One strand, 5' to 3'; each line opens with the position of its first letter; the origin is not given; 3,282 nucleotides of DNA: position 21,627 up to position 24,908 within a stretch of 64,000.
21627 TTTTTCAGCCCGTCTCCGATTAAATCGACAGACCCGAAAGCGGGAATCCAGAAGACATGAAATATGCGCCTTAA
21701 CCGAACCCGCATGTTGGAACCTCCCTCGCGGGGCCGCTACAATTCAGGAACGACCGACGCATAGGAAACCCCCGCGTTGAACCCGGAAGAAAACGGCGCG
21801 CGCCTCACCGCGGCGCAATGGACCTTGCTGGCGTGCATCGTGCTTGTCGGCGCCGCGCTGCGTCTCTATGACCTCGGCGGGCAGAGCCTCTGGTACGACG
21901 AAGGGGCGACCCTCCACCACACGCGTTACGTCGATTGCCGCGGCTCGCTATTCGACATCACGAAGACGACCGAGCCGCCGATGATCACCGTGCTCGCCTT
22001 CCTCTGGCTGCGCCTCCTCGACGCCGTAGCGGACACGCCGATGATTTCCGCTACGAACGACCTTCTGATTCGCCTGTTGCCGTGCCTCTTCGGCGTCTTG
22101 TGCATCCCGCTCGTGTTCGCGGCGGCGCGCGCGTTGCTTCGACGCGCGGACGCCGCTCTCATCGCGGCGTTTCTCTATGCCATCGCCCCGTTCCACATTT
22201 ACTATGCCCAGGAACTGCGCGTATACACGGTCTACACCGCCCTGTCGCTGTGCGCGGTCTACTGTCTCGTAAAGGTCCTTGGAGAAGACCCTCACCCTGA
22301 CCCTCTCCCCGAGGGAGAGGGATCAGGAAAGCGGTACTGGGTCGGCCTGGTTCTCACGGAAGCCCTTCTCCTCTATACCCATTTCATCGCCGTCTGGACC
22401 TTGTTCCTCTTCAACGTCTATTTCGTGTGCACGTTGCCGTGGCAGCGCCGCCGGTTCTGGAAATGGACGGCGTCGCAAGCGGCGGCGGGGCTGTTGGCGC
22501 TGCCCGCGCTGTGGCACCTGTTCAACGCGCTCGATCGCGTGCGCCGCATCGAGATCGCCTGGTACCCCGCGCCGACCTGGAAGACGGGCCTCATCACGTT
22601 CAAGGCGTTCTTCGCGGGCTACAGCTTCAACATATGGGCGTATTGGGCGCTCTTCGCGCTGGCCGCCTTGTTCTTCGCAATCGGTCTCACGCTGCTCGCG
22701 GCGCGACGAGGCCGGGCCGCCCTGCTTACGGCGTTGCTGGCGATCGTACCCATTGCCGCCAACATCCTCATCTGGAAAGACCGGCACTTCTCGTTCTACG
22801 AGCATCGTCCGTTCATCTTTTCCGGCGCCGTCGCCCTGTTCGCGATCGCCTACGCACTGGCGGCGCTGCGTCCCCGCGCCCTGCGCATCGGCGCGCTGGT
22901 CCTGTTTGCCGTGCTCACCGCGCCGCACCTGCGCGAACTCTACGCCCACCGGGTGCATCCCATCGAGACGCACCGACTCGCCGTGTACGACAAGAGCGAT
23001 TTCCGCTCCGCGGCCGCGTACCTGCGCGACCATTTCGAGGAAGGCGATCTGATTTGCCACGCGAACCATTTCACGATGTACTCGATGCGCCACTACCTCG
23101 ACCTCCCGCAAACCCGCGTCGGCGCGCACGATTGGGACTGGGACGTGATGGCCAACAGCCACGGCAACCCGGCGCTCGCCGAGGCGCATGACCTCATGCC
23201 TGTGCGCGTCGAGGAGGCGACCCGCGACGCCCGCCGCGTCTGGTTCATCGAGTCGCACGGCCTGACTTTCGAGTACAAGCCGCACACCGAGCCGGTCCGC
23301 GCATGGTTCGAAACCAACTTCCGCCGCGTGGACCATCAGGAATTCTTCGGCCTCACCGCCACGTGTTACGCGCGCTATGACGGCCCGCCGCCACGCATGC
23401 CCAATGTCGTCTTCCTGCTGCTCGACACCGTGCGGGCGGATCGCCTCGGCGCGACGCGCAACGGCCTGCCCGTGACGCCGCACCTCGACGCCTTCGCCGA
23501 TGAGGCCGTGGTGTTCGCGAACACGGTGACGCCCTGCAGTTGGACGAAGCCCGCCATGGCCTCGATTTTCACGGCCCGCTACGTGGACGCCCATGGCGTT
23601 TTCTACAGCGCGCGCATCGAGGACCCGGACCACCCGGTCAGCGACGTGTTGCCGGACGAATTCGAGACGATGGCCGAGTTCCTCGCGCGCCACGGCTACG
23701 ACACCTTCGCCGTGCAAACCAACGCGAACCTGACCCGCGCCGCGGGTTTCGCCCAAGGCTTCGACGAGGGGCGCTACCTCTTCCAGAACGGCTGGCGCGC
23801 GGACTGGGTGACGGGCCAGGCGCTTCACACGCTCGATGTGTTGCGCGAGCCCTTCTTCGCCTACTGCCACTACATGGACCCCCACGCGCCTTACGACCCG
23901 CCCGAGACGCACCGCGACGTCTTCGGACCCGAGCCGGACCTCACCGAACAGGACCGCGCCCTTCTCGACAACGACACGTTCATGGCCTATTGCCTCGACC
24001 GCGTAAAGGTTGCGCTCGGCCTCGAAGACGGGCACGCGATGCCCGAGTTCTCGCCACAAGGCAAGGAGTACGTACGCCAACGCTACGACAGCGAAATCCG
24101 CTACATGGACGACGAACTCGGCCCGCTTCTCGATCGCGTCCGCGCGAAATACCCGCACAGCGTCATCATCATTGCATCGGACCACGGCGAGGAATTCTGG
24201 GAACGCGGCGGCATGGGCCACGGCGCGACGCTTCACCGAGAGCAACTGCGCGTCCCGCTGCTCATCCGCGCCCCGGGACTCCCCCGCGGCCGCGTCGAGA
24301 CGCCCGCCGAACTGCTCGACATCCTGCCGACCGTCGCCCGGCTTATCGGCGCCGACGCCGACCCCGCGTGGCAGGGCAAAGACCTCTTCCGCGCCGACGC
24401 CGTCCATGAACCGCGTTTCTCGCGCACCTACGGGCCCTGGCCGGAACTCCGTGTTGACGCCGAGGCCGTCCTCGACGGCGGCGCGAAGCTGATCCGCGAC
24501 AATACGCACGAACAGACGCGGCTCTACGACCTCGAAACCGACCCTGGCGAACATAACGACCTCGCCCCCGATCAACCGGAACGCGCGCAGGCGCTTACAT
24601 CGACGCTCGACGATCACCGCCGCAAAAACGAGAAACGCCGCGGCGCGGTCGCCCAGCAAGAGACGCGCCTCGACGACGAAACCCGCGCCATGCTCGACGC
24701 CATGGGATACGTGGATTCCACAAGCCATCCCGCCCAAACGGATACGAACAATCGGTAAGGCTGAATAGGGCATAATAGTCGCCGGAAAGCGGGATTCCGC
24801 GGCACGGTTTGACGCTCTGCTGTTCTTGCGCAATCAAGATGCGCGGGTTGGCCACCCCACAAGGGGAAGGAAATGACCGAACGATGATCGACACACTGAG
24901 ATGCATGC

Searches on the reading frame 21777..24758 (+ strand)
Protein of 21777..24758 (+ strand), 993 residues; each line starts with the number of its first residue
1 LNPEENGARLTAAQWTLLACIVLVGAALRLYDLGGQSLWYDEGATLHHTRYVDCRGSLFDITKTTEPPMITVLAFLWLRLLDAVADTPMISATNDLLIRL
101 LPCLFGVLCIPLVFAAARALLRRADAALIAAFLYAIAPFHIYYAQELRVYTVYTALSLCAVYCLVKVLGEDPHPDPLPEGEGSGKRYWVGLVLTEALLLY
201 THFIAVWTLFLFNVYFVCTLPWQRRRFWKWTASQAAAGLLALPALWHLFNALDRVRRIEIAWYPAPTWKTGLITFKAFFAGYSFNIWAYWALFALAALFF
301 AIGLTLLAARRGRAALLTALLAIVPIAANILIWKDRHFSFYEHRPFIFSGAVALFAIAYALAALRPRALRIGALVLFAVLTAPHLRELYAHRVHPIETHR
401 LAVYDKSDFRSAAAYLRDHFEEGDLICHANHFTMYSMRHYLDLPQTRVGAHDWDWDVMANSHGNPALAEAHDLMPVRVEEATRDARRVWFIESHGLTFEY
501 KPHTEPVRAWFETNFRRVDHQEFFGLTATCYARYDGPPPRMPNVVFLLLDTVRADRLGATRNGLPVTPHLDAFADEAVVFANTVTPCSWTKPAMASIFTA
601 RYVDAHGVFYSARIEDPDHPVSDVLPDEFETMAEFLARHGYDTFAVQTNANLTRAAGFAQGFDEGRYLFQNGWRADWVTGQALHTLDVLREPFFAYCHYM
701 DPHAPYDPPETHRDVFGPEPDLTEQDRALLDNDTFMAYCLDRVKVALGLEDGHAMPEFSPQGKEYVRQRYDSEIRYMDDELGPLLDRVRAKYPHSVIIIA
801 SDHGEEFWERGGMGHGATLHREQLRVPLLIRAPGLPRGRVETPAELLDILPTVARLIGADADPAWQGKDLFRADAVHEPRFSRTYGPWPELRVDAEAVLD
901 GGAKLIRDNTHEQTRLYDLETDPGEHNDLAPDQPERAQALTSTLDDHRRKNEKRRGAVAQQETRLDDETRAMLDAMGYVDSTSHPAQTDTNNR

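Call 17: find_encoding_contigs(protein=window:21777-24758:+, flank=10000, max_places=10)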
Protein window:21777-24758:+ (993 aa): no gene with exactly this product is on record in the collection.

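Call 18: search_protein_families(library=pfam, proteins=[window:21777-24758:+])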
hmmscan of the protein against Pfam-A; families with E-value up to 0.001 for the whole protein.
window:21777-24758:+ (993 aa): 3 families
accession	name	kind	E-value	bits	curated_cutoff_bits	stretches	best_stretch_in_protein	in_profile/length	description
PF00884.28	Sulfatase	-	2.4e-40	139.1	25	1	542-858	1-300/301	Sulfatase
PF01663.27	Phosphodiest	-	3.4e-08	33.9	23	1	544-610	1-64/342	Type I phosphodiesterase / nucleotide pyrophosphatase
PF14707.11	Sulfatase_C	-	0.00039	21.4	30.9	1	908-954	50-95/127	C-terminal region of aryl-sulfatase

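Call 23: find_homologous_proteins(query=window:21777-24758:+, max_evalue=1e-30)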
Query window:21777-24758:+ (993 aa): 16 proteins with E <= 1e-30 among 8000 candidates.
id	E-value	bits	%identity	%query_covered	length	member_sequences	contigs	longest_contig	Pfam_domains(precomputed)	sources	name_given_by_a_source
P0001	0.0e+0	2330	100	100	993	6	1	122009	PF01663.28,PF00884.29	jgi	-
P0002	0.0e+0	1740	76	99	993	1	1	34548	PF00884.29,PF13231.13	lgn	-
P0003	0.0e+0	1670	74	99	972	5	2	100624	PF00884.29,PF13231.13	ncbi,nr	ncbi:MAG: sulfatase-like hydrolase/transferase [Candidatus Hydrogenedentes bacterium]|nr:sulfatase-l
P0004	0.0e+0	1207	56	98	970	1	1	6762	PF00884.29,PF13231.13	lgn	-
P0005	0.0e+0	1190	56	98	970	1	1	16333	PF00884.29,PF13231.13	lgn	-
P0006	0.0e+0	1189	56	99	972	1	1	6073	PF00884.29,PF13231.13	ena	-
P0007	0.0e+0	1178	54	99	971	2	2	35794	PF00884.29,PF13231.13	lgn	-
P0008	0.0e+0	1088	41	98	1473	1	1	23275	PF02366.25,PF01663.28,PF00884.29,PF13231.13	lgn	-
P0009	3.8e-278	944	48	97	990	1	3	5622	PF02366.25,PF01663.28,PF00884.29,PF13231.13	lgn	-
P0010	8.6e-262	890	47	92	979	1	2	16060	PF01663.28,PF00884.29,PF13231.13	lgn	-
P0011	7.1e-159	549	34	97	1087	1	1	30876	PF01663.28,PF00884.29,PF13231.13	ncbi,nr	ncbi:MAG: sulfatase-like hydrolase/transferase [Candidatus Hydrogenedentes bacterium]|nr:sulfatase-l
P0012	4.1e-154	533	49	51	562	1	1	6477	PF13231.13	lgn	-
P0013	2.8e-140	487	47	53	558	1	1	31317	PF13231.13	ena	-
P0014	5.0e-124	434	44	53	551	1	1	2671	PF13231.13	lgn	-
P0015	1.2e-92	330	39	52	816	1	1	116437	-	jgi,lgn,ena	-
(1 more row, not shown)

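Call 24: find_encoding_contigs(protein=P0002, flank=6000, max_places=3)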
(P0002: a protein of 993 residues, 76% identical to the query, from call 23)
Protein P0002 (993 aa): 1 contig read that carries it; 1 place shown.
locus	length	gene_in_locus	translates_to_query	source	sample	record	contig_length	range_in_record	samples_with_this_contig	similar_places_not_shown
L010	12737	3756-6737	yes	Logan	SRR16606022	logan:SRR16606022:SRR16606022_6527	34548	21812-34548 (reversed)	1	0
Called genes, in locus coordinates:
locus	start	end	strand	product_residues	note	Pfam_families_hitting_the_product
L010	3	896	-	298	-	?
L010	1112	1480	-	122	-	-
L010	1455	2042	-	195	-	PF01909:NTP_transf_2, PF18765:Polbeta (weak)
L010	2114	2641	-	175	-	PF05991:NYN_YacP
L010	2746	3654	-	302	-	PF01904:DUF72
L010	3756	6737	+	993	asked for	PF13231:PMT_2, PF00884:Sulfatase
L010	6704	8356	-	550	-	-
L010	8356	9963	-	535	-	PF00884:Sulfatase, PF01663:Phosphodiest (weak)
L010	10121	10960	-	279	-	-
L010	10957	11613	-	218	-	PF03872:RseA_N (faint)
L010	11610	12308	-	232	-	PF07638:Sigma70_ECF (weak), PF04542:Sigma70_r2, PF04545:Sigma70_r4, PF08281:Sigma70_r4_2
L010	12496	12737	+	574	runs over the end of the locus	PF16822:ALGX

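Call 25: find_encoding_contigs(protein=P0003, flank=6000, max_places=3)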
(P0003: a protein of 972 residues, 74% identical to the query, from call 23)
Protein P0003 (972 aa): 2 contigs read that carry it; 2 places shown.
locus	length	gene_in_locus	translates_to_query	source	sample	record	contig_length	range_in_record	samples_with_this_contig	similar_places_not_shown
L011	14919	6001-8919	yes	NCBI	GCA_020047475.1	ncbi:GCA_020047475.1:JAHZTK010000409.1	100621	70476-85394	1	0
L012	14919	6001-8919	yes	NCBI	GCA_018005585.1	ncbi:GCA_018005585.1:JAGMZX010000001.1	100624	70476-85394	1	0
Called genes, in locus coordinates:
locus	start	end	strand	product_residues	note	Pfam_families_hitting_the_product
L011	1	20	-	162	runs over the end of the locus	PF05618:RimB-like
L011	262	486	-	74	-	-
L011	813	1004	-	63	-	PF10387:DUF2442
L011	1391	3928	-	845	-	PF00676:E1_dh, PF02779:Transket_pyr, PF02780:Transketolase_C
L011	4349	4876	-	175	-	PF05991:NYN_YacP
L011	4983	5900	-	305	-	PF01904:DUF72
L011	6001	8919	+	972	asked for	PF13231:PMT_2, PF00884:Sulfatase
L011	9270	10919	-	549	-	-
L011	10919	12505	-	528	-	PF00884:Sulfatase, PF01663:Phosphodiest (faint)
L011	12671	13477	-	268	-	-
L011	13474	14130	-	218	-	-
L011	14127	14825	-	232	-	PF07638:Sigma70_ECF, PF04542:Sigma70_r2, PF08281:Sigma70_r4_2, PF04545:Sigma70_r4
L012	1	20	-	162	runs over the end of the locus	PF05618:RimB-like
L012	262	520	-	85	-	-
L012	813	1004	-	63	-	PF10387:DUF2442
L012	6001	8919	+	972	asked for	PF13231:PMT_2, PF00884:Sulfatase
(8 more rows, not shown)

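Call 26: find_encoding_contigs(protein=P0007, flank=6000, max_places=3)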
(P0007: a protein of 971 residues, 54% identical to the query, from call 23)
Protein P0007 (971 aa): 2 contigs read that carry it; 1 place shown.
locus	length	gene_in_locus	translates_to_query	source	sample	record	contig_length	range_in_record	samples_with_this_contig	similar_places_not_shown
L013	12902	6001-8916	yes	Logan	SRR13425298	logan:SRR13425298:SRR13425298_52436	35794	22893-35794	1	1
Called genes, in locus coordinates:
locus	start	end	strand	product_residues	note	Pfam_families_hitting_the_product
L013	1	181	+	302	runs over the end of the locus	PF02655:ATP-grasp_3, PF08443:RimK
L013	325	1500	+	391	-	PF00155:Aminotran_1_2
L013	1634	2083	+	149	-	PF00359:PTS_EIIA_2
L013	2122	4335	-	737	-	PF01553:Acyltransferase, PF12146:Hydrolase_4, PF12740:PETase (faint), PF00326:Peptidase_S9 (faint), PF00561:Abhydrolase_1, PF12697:Abhydrolase_6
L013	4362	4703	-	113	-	PF07238:PilZ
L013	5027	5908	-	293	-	PF01904:DUF72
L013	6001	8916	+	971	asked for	PF13231:PMT_2 (weak), PF00884:Sulfatase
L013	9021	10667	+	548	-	-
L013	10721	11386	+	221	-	PF13489:Methyltransf_23, PF05175:MTS (weak), PF02390:Methyltransf_4 (weak), PF13847:Methyltransf_31, PF08241:Methyltransf_11 (weak), PF08242:Methyltransf_12, PF13649:Methyltransf_25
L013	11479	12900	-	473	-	?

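Call 27: find_encoding_contigs(protein=P0005, flank=6000, max_places=3)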
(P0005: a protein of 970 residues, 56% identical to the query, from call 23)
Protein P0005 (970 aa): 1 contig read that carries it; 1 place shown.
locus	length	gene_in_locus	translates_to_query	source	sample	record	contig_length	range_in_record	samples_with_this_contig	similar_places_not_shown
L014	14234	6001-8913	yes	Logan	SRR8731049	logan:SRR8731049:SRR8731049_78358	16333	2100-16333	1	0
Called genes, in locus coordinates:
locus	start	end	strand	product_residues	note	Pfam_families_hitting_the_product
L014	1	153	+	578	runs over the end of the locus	PF07969:Amidohydro_3 (weak), PF01979:Amidohydro_1 (weak), PF07969:Amidohydro_3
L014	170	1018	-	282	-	-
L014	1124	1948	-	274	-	-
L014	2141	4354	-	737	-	PF01553:Acyltransferase, PF12146:Hydrolase_4, PF12740:PETase (weak), PF00326:Peptidase_S9 (faint), PF00561:Abhydrolase_1, PF12697:Abhydrolase_6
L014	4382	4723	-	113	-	PF07238:PilZ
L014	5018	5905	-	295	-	PF01904:DUF72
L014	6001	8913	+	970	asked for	PF13231:PMT_2 (weak), PF00884:Sulfatase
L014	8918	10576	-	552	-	-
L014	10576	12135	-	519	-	PF00884:Sulfatase, PF01663:Phosphodiest (faint)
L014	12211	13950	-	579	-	-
